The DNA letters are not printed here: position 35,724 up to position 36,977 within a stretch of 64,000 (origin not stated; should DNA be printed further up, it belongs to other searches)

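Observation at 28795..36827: Complete deazaflavin F420 biosynthesis and recycling operon in a proteobacterial context, bracketed by an LLM oxidoreductase and a hydrolase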

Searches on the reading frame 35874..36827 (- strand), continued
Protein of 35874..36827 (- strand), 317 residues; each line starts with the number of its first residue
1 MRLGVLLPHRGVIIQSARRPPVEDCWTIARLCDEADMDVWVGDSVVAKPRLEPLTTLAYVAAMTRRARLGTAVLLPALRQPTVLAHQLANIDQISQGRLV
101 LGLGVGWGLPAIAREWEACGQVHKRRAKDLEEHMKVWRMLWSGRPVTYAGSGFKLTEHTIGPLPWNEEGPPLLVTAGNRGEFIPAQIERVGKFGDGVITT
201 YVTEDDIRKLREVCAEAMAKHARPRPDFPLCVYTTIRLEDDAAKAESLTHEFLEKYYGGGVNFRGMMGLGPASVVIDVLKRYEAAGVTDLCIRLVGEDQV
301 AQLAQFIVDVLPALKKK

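Call 10: find_encoding_contigs(protein=P0115, flank=10000, max_places=2)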
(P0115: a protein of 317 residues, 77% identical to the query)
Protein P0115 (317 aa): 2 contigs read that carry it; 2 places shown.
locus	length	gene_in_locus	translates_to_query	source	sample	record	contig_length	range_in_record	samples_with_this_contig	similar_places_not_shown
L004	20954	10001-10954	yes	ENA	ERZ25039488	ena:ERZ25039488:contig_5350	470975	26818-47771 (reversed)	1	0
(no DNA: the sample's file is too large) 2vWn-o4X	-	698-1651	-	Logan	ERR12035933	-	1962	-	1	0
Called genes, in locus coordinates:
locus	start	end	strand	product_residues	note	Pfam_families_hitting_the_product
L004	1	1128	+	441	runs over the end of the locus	PF08309:LVIVD (faint)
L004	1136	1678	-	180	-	PF19502:DUF6036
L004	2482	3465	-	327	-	PF03401:TctC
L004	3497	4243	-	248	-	PF13531:SBP_bac_11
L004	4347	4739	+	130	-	PF04828:GFA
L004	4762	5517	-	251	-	PF13531:SBP_bac_11, PF01547:SBP_bac_1 (weak)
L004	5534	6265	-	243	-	PF00106:adh_short, PF01370:Epimerase, PF08659:KR, PF13460:NAD_binding_10 (weak), PF13561:adh_short_C2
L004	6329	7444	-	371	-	PF02492:cobW, PF07683:CobW_C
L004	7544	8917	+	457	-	PF01979:Amidohydro_1, PF07969:Amidohydro_3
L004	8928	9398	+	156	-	PF02311:AraC_binding, PF07883:Cupin_2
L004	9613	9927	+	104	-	-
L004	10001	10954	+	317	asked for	PF00296:Bac_luciferase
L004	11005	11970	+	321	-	PF03401:TctC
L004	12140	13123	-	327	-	PF03401:TctC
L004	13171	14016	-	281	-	PF07883:Cupin_2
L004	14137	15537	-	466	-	PF03401:TctC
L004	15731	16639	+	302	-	PF04909:Amidohydro_2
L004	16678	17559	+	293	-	PF02668:TauD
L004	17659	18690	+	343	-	PF01717:Meth_synt_2, PF01208:URO-D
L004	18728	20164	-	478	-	PF01979:Amidohydro_1 (weak), PF07969:Amidohydro_3, PF01979:Amidohydro_1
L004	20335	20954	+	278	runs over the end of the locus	PF01408:GFO_IDH_MocA, PF22685:Gal80p_C-like, PF22725:GFO_IDH_MocA_C3, PF02894:GFO_IDH_MocA_C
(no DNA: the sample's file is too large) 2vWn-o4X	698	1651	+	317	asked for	PF00296:Bac_luciferase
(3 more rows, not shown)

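Call 12: find_related_loci(query=A1, collection=genome_contigs, flank=10000)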
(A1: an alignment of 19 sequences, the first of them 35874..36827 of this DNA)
Query A1 (317 aa) in genome_contigs; peptide patterns used: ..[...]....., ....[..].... (x = any residue, [..] = any of these).
121 stretches matched a pattern; 67 encode a relative of the query (tblastn E <= 1e-3); 66 distinct loci.
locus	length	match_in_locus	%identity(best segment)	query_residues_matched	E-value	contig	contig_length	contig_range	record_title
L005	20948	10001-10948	95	1-316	0e+0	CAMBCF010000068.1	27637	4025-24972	MAG: Bordetella parapertussis isolate TH-08apr19-38 genome assembly, contig: TH-08apr19-C4454, whole genome shotgun sequ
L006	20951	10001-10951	92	1-317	0e+0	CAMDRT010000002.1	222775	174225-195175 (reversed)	MAG: Bordetella parapertussis isolate TrH-03may19-243 genome assembly, contig: TrH-03may19-C22, whole genome shotgun seq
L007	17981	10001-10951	92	1-317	0e+0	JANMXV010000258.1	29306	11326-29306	MAG: Betaproteobacteria bacterium isolate OTE_88_concoct_214 OTE_88_k141_865100, whole genome shotgun sequence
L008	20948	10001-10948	90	1-316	0e+0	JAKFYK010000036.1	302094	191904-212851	MAG: Betaproteobacteria bacterium isolate ND5_Bin_58 ND5_0000005, whole genome shotgun sequence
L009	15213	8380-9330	89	1-317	0e+0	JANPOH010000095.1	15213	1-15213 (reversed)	MAG: Betaproteobacteria bacterium isolate VAR_87_metabat_144 VAR_87_k141_5343046, whole genome shotgun sequence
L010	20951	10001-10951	88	1-317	0e+0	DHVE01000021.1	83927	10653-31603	MAG TPA_asm: Betaproteobacteria bacterium UBA5216 UBA5216_contig_462, whole genome shotgun sequence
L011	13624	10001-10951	88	1-317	0e+0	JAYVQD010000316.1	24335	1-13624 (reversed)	MAG: Nitrosomonadales bacterium isolate GL72_UP_concoct_22 GL72_UP_concoct_22_315, whole genome shotgun sequence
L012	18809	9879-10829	91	1-317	0e+0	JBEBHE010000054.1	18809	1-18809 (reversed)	MAG: Burkholderiales bacterium isolate ATF_14 NODE_1171_length_18809_cov_5.078247, whole genome shotgun sequence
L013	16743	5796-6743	86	1-316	0e+0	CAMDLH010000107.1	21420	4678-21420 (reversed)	MAG: Bordetella parapertussis isolate TH-11nov19-107 genome assembly, contig: TH-11nov19-C6078, whole genome shotgun seq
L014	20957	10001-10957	85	1-316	0e+0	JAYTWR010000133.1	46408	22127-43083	MAG: Burkholderiales bacterium isolate GFS_5817 GFS_5817_132, whole genome shotgun sequence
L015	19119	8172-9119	85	1-316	0e+0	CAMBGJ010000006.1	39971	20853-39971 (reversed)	MAG: Bordetella parapertussis isolate TH-11nov19-54 genome assembly, contig: TH-11nov19-C2210, whole genome shotgun sequ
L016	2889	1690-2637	85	1-316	0e+0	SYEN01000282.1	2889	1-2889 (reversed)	MAG: Burkholderiales bacterium isolate F1-60-MAGs044 F1-60__c324122, whole genome shotgun sequence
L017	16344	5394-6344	83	1-317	0e+0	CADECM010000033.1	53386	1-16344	MAG: uncultured beta proteobacterium isolate Betaproteobacteria sp. RBC024 genome assembly, contig: MAG024_33, whole gen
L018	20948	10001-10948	84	1-316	3e-180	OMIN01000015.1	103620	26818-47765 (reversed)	Betaproteobacteria bacterium isolate AM_0616 genome assembly, contig: AM_0616_15, whole genome shotgun sequence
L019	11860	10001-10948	81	1-316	5e-180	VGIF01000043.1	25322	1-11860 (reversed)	MAG: Betaproteobacteria bacterium isolate K_Offshore_80m_m2_113 K_Offshore_80m_m2_113_Ga0194132_10004055, whole genome s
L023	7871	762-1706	77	1-315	2e-171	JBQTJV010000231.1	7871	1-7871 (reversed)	MAG: Betaproteobacteria bacterium isolate SAW11 c_000000370571, whole genome shotgun sequence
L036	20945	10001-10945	75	1-315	1e-165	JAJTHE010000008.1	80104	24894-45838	MAG: Betaproteobacteria bacterium isolate CoA8N_M60.1 k141_1412524, whole genome shotgun sequence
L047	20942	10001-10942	73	1-314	2e-162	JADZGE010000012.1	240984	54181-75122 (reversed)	MAG: Burkholderiales bacterium isolate SJ92 c_000000166165, whole genome shotgun sequence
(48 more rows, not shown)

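Call 17: search_protein_families(library=pfam, proteins=[L010:18124-19092:+, L010:12065-12493:+, L017:7351-7776:+, L012:11763-12422:+, L008:11185-12600:+, L047:10998-11966:+, L023:1767-2756:+, L018:12095-12409:+], max_evalue=0.01)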
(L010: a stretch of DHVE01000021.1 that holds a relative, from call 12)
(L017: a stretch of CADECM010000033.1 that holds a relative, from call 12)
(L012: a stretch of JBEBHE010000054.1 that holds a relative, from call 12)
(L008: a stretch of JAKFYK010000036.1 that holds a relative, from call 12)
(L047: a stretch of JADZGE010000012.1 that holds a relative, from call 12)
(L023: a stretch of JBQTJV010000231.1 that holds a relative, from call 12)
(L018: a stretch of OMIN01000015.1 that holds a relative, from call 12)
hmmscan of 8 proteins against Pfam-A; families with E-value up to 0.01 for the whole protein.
L010:18124-19092:+ (322 aa): 1 family
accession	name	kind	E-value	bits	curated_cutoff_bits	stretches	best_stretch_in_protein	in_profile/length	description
PF03401.19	TctC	-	1.7e-72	244.7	27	1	46-318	1-273/274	Tripartite tricarboxylate transporter family receptor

L010:12065-12493:+ (142 aa): 0 families

L017:7351-7776:+ (141 aa): 0 families

L012:11763-12422:+ (219 aa): 3 families
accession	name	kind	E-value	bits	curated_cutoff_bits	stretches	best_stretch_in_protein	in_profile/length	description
PF13472.12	Lipase_GDSL_2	-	3.7e-23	83.4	32.9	1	30-203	1-178/178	GDSL-like Lipase/Acylhydrolase family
PF00657.28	Lipase_GDSL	-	1.4e-10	42.1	23.6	1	28-208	1-208/208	GDSL-like Lipase/Acylhydrolase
PF04311.20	DUF459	-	3.1e-06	27.1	27.2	1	121-193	97-169/197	Protein of unknown function (DUF459)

L008:11185-12600:+ (471 aa): 0 families

L047:10998-11966:+ (322 aa): 1 family
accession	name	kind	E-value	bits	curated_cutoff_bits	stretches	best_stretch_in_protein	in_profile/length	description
PF03401.19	TctC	-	1.3e-59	202.4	27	1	49-318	3-273/274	Tripartite tricarboxylate transporter family receptor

L023:1767-2756:+ (329 aa): 1 family
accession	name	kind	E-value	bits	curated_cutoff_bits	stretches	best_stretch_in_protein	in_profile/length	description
PF03401.19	TctC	-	6.1e-59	200.2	27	1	55-325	3-273/274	Tripartite tricarboxylate transporter family receptor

L018:12095-12409:+ (104 aa): 0 families

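Call 42: predict_structure(alignment_id=A1)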
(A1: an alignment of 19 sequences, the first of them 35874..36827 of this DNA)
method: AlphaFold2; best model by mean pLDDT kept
length: 317 residues; sequences in the alignment: 19
mean_pLDDT: 78.3   pTM: 0.80
mean pLDDT of the five models: 78.3, 75.2, 72.3, 70.2, 68.7
residues with pLDDT >= 90: 95; 70-90: 138; 50-70: 60; < 50: 24
segments of 3 or more residues with pLDDT < 50: 10-20, 44-49
pLDDT, mean of each block of 10 residues (from residue 1): 76 39 79 90 51 70 81 57 79 81 60 53 59 85 87 85 68 78 84 89 89 95 91 91 90 70 76 96 93 86 95 83
secondary structure, 60 per line:
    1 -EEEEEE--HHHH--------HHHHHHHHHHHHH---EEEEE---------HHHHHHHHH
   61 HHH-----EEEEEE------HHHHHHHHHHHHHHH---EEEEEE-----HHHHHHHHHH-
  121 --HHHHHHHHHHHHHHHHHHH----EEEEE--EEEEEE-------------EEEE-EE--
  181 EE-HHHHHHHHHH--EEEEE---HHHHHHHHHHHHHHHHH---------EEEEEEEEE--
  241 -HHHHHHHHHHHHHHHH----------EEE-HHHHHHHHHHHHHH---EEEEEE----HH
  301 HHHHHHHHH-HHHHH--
elements in order: E2-7 H10-13 H22-34 E38-42 H52-63 E69-74 H81-95 E99-104 H110-119 H123-141 E146-150 E153-158 E172-175 H184-193 E196-200 H204-220 E230-238 H242-257 E268-270 H272-285 E289-294 H299-309 H311-315

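Call 45: fold_search(model_id=the predicted structure, library=pdb)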
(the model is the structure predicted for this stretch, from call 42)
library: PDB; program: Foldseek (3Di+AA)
matches with E <= 10: 1500; with E <= 0.001: 157
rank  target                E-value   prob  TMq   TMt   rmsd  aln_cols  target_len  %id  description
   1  3rao_A                1.4e-17  1.00  0.78  0.73   4.6       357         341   22  Crystal Structure of the Luciferase-like Monooxygenase from Bacillus cereus ATCC 10987. (released 2011-05-11)
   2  7jv3_C                2.5e-17  1.00  0.76  0.75   4.7       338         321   19  Crystal structure of alkanesulfonate monooxygenase MsuD from Pseudomonas fluorescens (released 2021-05-26)
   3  7jv3_D                3.8e-17  1.00  0.76  0.75   4.7       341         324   19  Crystal structure of alkanesulfonate monooxygenase MsuD from Pseudomonas fluorescens (released 2021-05-26)
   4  7jv3_B                4.8e-17  1.00  0.76  0.76   5.0       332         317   19  Crystal structure of alkanesulfonate monooxygenase MsuD from Pseudomonas fluorescens (released 2021-05-26)
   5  7k64_G                5.4e-17  1.00  0.77  0.75   4.7       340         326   19  Binary titrated soak structure of alkanesulfonate monooxygenase MsuD from Pseudomonas fluorescens with FMN (released 2021-05-26)
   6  7k64_D                5.4e-17  1.00  0.74  0.69   4.8       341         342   19  Binary titrated soak structure of alkanesulfonate monooxygenase MsuD from Pseudomonas fluorescens with FMN (released 2021-05-26)
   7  7k64_B                7.7e-17  1.00  0.76  0.72   4.8       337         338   19  Binary titrated soak structure of alkanesulfonate monooxygenase MsuD from Pseudomonas fluorescens with FMN (released 2021-05-26)
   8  8t0u_F                8.2e-17  1.00  0.77  0.75   4.7       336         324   18  Crystal structure of dimethylsulfone monooxygenase SfnG from Pseudomonas fluorescens (released 2024-11-27)
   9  7jv3_A                8.7e-17  1.00  0.76  0.76   4.5       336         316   19  Crystal structure of alkanesulfonate monooxygenase MsuD from Pseudomonas fluorescens (released 2021-05-26)
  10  7k64_H                9.2e-17  1.00  0.76  0.69   4.8       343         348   20  Binary titrated soak structure of alkanesulfonate monooxygenase MsuD from Pseudomonas fluorescens with FMN (released 2021-05-26)
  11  8t0u_C                9.8e-17  1.00  0.77  0.76   4.7       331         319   18  Crystal structure of dimethylsulfone monooxygenase SfnG from Pseudomonas fluorescens (released 2024-11-27)
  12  7jv3_E                9.8e-17  1.00  0.76  0.77   4.8       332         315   20  Crystal structure of alkanesulfonate monooxygenase MsuD from Pseudomonas fluorescens (released 2021-05-26)
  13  3rao_B                1.1e-16  1.00  0.79  0.73   4.5       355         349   20  Crystal Structure of the Luciferase-like Monooxygenase from Bacillus cereus ATCC 10987. (released 2011-05-11)
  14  7jyb_G                1.1e-16  1.00  0.76  0.75   4.8       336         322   19  Binary soak structure of alkanesulfonate monooxygenase MsuD from Pseudomonas fluorescens with FMN (released 2021-05-26)
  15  7bip_A                1.2e-16  1.00  0.78  0.75   4.3       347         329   21  Crystal structure of monooxygenase RslO1 from Streptomyces bottropensis (released 2021-01-20)
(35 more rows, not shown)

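Call 48: search_solved_structures(query=window:35874-36827:-, max_evalue=1e-9, show_alignments=5)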
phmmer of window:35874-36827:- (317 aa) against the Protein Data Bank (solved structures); distinct sequences matched with E-value up to 1e-9: 9.
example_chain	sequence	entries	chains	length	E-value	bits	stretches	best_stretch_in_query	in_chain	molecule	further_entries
7bip_A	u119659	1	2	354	3.6e-14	56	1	52-211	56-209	Luciferase-like monooxygenase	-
3rao_A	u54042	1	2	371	8.3e-14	54.8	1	46-214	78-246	Putative Luciferase-like Monooxygenase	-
3b4y_A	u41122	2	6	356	2.4e-13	53.3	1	56-207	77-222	PROBABLE F420-DEPENDENT GLUCOSE-6-PHOSPHATE DEHYDROGENASE FGD1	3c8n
5lxe_A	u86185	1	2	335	3.6e-12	49.4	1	57-224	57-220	F420-dependent glucose-6-phosphate dehydrogenase 1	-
8qq8_A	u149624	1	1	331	1.5e-11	47.4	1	30-247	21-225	5,10-methylenetetrahydromethanopterin reductase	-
8qpl_A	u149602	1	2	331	1.9e-11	47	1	39-247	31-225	5,10-methylenetetrahydromethanopterin reductase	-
8qpm_A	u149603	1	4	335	1.9e-11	47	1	39-247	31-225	5,10-methylenetetrahydromethanopterin reductase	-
8vw6_A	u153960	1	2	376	2e-11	46.9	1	46-302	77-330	Alkanesulfonate monooxygenase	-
9fp4_A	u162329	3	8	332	6.3e-10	42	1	51-222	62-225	F420-dependent hydroxymycolic acid dehydrogenase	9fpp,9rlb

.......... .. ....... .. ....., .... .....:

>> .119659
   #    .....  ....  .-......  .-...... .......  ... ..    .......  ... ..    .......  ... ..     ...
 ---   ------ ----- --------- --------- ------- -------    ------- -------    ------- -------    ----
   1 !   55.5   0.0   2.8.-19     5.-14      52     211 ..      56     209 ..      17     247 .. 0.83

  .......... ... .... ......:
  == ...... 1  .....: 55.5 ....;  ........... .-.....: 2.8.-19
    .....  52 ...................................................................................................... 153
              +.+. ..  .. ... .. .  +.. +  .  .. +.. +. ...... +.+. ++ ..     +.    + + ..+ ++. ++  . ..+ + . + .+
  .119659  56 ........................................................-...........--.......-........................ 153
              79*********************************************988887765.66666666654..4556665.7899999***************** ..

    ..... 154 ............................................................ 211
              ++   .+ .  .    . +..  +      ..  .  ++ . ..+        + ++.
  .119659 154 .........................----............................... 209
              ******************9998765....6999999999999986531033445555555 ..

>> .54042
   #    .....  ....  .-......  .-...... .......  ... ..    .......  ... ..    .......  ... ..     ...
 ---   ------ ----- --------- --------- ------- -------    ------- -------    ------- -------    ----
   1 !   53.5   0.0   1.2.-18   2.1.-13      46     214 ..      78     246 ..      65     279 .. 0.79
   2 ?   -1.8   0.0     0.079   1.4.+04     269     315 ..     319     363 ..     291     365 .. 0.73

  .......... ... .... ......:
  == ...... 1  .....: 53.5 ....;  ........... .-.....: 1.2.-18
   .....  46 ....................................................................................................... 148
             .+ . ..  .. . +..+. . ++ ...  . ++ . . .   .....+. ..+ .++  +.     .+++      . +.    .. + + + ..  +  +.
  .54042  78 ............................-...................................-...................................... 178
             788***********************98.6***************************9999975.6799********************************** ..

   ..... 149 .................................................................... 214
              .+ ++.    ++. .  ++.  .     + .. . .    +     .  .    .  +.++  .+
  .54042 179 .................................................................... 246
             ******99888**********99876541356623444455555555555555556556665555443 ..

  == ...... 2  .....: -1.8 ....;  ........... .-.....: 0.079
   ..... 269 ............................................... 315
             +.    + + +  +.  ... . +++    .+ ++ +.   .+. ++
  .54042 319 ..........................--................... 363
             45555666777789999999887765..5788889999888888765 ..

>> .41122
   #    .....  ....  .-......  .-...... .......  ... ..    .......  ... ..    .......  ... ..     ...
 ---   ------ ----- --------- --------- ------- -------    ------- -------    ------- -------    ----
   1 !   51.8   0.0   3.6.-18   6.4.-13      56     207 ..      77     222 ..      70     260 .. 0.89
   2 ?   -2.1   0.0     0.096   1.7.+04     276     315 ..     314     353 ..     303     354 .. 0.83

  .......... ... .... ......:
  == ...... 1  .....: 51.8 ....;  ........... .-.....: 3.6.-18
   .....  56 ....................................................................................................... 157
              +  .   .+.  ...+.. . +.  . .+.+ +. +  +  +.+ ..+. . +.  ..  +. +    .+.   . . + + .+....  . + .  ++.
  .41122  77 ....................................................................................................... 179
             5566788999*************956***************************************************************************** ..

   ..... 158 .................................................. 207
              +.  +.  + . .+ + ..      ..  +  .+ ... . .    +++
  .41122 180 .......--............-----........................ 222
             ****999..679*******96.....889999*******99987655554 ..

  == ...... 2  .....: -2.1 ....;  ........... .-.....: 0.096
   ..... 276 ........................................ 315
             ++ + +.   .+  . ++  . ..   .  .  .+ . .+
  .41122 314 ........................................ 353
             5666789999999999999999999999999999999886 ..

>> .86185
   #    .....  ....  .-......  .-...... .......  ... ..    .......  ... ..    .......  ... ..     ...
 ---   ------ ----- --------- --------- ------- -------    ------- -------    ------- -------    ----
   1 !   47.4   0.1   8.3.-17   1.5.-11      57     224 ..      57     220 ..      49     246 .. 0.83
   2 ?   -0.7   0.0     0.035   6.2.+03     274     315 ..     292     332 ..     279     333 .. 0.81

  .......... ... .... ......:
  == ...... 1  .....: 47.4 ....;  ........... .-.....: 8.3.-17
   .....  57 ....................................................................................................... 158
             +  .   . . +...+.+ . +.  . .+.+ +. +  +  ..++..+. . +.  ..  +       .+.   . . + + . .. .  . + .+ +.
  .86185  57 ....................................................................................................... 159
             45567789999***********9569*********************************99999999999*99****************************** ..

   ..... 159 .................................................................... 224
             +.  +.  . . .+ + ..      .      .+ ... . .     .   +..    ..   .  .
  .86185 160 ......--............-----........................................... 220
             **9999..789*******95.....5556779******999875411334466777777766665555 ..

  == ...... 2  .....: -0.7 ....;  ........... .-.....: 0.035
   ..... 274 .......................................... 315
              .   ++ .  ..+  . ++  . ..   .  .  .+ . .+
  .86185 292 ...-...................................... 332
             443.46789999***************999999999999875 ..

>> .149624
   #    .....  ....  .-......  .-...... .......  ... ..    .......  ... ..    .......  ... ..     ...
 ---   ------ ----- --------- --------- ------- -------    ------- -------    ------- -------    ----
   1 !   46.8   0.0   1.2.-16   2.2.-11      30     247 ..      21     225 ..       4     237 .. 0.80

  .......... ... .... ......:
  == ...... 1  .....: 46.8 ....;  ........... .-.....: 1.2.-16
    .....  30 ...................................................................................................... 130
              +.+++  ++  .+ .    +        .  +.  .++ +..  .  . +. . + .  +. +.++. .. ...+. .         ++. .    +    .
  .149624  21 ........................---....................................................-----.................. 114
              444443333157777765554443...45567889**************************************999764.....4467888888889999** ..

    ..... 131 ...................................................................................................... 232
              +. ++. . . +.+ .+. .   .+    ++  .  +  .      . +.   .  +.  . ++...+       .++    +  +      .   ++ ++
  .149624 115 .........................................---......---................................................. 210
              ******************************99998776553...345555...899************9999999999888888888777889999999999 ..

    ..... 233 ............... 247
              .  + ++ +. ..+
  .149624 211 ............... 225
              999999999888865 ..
